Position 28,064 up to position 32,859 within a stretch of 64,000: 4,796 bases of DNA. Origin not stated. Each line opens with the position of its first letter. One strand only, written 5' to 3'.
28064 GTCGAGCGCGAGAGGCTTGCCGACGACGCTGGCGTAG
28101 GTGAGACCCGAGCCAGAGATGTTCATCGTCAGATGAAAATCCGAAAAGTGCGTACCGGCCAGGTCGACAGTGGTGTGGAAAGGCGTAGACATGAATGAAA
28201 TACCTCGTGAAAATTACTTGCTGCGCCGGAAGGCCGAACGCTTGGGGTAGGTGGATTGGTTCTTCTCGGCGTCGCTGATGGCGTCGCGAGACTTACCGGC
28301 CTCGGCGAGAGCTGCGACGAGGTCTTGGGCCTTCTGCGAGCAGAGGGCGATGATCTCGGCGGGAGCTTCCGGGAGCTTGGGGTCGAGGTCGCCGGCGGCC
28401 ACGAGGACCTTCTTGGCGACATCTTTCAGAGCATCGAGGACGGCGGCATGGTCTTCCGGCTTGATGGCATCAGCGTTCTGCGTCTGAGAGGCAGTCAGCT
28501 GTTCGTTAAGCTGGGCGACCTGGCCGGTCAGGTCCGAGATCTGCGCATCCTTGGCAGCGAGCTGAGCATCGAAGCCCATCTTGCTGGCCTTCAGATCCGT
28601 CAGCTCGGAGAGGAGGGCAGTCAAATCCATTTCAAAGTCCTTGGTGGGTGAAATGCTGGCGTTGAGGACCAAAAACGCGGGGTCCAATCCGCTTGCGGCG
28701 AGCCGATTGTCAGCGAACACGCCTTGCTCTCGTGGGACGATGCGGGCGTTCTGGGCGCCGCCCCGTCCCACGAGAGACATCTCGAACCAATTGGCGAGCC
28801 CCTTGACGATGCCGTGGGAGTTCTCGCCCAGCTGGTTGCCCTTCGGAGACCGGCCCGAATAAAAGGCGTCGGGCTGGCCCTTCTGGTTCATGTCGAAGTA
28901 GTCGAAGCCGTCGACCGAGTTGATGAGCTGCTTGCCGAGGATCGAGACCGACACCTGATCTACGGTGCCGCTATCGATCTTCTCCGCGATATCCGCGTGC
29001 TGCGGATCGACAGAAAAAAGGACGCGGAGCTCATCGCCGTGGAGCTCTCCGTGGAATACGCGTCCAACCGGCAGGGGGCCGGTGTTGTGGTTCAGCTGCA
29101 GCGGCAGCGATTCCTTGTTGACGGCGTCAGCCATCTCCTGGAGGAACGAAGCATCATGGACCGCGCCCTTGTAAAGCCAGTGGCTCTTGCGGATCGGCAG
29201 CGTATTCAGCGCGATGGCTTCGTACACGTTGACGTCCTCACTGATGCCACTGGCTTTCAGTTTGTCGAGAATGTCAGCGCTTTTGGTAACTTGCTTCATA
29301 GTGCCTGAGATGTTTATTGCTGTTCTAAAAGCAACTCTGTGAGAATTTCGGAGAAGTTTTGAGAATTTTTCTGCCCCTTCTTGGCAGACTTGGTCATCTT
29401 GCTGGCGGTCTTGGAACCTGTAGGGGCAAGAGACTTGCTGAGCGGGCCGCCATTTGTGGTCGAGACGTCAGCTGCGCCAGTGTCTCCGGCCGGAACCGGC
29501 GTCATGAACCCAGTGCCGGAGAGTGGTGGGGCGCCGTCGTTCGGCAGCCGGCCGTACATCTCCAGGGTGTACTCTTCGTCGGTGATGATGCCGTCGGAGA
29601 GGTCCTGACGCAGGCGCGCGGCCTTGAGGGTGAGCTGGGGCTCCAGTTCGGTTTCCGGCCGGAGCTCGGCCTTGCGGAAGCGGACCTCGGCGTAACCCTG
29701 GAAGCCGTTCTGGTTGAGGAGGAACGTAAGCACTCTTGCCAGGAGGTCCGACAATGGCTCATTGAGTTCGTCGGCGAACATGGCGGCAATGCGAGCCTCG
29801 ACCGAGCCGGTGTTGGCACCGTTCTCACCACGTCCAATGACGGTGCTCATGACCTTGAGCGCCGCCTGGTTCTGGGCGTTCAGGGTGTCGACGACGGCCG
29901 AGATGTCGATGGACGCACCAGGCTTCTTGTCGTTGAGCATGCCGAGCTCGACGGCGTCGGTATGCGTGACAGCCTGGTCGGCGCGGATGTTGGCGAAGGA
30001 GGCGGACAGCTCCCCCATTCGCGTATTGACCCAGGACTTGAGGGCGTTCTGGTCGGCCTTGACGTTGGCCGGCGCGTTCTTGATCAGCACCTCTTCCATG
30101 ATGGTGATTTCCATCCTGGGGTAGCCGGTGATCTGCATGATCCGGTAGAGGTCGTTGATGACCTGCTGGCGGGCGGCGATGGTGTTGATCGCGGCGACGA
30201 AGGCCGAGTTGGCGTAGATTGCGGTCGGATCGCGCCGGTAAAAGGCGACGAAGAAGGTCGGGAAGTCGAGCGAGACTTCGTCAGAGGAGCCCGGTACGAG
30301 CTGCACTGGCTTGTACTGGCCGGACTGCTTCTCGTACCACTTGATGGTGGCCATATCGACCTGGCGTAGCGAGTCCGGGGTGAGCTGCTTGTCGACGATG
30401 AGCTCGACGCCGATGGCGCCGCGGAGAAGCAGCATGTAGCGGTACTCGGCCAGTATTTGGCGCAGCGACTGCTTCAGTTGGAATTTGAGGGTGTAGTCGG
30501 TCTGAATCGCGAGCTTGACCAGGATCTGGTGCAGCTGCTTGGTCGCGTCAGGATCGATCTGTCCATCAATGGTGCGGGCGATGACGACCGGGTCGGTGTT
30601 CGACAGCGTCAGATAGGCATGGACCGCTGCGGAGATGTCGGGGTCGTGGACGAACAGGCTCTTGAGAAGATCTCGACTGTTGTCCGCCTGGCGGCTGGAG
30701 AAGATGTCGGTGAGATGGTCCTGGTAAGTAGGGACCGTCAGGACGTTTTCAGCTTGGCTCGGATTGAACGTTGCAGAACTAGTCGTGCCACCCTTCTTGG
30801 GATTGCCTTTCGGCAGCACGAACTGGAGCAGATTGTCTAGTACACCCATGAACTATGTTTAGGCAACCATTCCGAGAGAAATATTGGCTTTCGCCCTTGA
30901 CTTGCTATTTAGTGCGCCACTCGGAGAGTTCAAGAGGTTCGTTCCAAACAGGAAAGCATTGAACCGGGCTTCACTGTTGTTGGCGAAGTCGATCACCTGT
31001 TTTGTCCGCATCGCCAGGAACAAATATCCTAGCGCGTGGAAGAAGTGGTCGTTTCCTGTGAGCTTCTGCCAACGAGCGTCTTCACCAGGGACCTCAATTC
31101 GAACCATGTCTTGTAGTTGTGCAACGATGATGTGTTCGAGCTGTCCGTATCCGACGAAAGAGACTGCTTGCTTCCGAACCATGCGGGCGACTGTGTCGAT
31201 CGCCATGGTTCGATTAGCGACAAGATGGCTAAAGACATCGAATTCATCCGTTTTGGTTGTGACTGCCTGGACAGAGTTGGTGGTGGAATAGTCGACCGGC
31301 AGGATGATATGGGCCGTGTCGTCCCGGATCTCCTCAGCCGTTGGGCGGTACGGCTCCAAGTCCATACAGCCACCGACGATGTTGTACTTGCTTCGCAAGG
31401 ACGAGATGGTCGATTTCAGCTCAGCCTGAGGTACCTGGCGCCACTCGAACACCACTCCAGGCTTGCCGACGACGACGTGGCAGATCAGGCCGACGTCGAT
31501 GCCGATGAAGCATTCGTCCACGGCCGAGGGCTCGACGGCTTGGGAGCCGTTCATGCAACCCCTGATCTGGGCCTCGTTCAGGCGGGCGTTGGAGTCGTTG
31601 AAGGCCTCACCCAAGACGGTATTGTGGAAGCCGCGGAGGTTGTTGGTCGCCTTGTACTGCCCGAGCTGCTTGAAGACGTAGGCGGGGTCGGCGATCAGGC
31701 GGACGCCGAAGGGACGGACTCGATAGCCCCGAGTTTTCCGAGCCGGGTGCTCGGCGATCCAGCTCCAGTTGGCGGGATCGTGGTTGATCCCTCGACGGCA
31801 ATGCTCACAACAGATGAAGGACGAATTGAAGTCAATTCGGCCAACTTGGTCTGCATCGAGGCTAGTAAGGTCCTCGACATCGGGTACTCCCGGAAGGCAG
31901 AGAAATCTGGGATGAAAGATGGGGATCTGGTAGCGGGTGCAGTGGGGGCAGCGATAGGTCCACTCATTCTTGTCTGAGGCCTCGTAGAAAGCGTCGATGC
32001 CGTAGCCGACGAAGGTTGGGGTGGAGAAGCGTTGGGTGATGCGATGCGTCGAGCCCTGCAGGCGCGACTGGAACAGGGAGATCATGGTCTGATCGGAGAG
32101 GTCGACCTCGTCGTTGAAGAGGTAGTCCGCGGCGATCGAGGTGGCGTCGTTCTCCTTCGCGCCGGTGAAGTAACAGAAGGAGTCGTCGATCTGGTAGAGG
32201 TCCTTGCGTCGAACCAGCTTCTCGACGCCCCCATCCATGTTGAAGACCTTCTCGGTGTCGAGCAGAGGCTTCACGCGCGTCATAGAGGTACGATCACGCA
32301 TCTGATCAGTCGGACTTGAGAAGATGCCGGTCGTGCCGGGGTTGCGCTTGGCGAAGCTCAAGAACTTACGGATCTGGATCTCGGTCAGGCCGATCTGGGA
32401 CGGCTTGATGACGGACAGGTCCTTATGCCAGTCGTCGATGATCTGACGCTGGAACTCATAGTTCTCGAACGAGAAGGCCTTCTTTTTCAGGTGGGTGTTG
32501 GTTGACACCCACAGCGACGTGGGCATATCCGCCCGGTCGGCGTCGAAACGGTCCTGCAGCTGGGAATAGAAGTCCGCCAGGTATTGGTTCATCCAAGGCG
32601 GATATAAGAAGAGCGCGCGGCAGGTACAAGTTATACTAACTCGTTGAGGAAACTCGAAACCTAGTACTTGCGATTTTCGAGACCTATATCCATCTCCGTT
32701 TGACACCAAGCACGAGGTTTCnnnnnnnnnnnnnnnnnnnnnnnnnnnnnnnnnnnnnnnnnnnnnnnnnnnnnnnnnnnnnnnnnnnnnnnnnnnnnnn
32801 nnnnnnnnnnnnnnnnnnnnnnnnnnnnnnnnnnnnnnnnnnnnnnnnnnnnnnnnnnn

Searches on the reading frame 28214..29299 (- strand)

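Call 64: search_protein_families(library=phrogs, proteins=[window:28214-29299:-], max_evalue=0.001)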
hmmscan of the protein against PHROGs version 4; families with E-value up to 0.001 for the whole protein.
window:28214-29299:- (361 aa): 1 family
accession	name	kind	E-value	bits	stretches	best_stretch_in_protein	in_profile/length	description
phrog_37797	-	unknown function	2.8e-52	179.1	1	1-357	2-393/398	-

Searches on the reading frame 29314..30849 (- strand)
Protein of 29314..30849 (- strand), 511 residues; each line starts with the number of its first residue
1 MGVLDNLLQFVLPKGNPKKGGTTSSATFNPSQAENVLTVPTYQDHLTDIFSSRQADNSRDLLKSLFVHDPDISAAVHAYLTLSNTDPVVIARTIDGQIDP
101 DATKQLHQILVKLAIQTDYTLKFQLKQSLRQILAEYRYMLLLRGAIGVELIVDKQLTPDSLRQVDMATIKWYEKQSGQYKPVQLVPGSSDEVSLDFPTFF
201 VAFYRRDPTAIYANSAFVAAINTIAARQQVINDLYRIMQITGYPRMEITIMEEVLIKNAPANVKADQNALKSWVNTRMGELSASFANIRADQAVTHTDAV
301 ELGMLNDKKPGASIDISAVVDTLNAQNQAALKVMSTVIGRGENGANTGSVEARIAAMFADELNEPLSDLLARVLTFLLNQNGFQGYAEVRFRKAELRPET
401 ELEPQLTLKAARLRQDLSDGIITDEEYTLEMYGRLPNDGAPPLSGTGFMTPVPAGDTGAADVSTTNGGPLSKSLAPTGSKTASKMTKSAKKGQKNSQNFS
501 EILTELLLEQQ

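Call 64: search_protein_families(library=phrogs, proteins=[window:29314-30849:-], max_evalue=0.001)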
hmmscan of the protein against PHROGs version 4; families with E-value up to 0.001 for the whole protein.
window:29314-30849:- (511 aa): 1 family
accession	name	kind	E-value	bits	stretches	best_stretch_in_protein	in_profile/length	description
phrog_3753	-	head and packaging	2.8e-102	344.1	1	15-496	18-481/503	portal protein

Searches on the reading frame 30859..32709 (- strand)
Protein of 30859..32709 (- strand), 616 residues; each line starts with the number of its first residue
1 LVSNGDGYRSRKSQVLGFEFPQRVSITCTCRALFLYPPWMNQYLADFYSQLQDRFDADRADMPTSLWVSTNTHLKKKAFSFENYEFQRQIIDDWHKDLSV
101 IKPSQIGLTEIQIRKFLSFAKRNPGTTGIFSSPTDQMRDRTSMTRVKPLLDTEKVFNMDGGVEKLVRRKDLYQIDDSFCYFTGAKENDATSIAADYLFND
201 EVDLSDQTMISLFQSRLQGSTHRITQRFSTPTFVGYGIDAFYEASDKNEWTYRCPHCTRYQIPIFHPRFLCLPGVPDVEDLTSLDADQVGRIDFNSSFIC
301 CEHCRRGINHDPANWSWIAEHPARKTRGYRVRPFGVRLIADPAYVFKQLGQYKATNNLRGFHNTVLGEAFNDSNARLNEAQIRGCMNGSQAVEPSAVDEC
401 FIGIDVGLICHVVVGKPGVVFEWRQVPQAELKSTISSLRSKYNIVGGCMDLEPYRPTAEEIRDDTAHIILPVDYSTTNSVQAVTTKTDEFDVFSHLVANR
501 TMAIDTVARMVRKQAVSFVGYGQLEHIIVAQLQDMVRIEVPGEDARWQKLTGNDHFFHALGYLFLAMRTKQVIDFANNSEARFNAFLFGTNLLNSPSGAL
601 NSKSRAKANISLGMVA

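Call 64: search_protein_families(library=phrogs, proteins=[window:30859-32709:-], max_evalue=0.001)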
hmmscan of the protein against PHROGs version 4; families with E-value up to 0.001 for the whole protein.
window:30859-32709:- (616 aa): 5 families
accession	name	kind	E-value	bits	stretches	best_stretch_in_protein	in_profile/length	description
phrog_675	-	head and packaging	1.9e-94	318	1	50-571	10-551/576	terminase large subunit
phrog_15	-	head and packaging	4.2e-18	66.1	1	187-372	494-686/1330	terminase large subunit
phrog_12876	-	head and packaging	3.9e-12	47.3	1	141-260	9-126/235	terminase large subunit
phrog_9315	-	head and packaging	1.4e-05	25.8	1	85-134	67-118/130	terminase large subunit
phrog_21311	-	head and packaging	0.00084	20.2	0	192-262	66-144/218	terminase large subunit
